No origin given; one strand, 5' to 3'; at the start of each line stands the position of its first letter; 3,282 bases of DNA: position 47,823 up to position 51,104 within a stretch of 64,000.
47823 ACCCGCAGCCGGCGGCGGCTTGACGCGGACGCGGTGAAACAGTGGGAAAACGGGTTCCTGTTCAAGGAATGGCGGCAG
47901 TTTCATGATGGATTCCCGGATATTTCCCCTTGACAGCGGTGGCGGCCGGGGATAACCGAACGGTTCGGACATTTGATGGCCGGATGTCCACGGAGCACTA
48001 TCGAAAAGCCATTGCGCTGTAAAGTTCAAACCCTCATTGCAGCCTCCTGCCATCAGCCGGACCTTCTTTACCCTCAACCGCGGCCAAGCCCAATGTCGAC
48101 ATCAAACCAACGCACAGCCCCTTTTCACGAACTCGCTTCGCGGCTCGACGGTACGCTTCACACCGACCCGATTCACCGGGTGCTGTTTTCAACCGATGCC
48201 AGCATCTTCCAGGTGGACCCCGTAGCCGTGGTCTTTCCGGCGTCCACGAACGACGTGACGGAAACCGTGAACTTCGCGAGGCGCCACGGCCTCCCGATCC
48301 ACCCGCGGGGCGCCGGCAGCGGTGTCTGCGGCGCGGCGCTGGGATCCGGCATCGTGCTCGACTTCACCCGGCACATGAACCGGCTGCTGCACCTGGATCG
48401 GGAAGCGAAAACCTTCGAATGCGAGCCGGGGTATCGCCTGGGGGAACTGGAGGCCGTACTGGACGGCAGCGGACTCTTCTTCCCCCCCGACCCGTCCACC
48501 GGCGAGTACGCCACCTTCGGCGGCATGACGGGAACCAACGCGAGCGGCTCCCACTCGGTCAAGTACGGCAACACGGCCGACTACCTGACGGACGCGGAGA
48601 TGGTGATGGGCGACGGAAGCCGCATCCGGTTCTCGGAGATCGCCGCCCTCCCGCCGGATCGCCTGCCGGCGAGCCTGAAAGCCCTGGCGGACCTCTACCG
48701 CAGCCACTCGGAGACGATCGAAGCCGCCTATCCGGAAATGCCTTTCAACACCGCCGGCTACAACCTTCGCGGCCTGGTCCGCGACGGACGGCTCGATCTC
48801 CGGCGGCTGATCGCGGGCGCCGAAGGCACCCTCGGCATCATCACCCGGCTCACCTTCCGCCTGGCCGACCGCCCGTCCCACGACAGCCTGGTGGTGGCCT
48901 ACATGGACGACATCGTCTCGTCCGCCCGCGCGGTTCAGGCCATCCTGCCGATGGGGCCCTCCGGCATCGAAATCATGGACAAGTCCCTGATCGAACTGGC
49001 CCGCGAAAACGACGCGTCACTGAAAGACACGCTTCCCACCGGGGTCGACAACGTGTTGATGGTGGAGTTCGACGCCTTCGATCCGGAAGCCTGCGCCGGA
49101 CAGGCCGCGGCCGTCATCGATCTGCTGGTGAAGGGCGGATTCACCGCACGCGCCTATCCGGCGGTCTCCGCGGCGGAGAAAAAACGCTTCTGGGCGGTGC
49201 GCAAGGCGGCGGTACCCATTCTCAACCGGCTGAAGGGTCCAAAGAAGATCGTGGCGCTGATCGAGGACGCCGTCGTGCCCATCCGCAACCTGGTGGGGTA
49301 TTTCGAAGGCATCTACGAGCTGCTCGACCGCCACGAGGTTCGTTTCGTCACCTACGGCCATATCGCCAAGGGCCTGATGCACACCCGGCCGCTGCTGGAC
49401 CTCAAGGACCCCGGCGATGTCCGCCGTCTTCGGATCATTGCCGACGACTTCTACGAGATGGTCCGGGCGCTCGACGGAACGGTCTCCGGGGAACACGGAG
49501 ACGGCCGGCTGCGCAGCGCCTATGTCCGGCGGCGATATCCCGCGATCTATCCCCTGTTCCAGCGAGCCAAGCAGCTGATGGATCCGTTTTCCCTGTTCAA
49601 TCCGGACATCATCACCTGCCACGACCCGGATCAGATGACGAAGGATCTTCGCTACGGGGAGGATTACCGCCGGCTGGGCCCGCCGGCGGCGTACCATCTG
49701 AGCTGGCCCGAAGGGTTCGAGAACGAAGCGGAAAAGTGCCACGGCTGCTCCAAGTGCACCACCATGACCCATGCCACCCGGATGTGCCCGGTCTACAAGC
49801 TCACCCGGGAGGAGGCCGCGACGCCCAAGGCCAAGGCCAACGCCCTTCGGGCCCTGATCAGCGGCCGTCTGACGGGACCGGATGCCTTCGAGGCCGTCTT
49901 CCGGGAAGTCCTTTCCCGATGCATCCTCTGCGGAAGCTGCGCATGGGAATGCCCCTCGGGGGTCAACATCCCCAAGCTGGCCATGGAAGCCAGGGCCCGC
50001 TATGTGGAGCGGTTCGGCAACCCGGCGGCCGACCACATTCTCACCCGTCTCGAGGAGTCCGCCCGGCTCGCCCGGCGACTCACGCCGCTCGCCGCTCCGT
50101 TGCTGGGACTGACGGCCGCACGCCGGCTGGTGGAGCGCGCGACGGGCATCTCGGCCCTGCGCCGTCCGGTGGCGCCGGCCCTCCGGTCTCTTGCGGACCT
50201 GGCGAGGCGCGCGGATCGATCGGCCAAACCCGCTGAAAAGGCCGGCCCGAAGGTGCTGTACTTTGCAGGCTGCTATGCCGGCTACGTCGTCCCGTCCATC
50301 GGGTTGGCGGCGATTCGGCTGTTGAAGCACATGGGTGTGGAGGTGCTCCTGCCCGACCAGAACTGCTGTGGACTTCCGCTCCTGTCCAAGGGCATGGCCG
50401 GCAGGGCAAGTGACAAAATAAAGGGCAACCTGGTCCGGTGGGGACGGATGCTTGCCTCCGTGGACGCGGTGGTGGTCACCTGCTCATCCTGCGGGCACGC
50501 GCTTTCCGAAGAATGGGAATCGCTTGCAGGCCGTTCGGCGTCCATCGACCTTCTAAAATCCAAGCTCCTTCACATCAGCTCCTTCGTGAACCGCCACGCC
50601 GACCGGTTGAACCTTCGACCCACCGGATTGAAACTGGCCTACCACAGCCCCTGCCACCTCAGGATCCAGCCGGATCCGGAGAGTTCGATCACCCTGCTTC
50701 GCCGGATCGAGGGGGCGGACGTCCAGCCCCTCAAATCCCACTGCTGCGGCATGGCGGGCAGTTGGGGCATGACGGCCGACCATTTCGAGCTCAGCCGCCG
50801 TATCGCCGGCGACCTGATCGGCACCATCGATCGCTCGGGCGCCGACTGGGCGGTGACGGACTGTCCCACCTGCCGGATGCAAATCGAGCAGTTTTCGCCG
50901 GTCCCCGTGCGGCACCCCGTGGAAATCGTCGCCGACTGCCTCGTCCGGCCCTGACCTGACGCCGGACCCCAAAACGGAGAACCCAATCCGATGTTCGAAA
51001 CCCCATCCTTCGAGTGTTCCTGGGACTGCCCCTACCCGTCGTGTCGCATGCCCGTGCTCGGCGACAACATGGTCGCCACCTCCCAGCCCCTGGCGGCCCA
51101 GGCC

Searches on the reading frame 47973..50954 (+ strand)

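Call 76: search_protein_families(library=pfam, proteins=[window:47973-50954:+], max_evalue=0.001)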
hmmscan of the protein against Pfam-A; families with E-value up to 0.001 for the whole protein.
window:47973-50954:+ (993 aa): 8 families
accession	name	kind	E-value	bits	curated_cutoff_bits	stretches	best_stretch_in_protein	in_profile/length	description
PF02913.24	FAD-oxidase_C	-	1.9e-45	155.9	21.2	1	301-545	2-246/248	FAD linked oxidases, C-terminal domain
PF01565.28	FAD_binding_4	-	6.8e-39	133.2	26.4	1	83-220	1-138/139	FAD binding domain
PF02754.22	CCG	-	1.4e-21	76.8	20.6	2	889-971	2-84/85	Cysteine-rich domain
PF13183.11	Fer4_8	-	2e-09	38.3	27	1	585-664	1-68/68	4Fe-4S dicluster domain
PF13534.11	Fer4_17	-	4.3e-08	34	22.2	1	588-665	1-61/61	4Fe-4S dicluster domain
PF12837.12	Fer4_6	-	5.8e-05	23.3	25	0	648-664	7-23/24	4Fe-4S binding domain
PF00037.32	Fer4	-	0.00031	20.9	21.1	1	648-663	6-21/24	4Fe-4S binding domain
PF12838.12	Fer4_7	-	0.00058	20.7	27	0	588-664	1-52/52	4Fe-4S dicluster domain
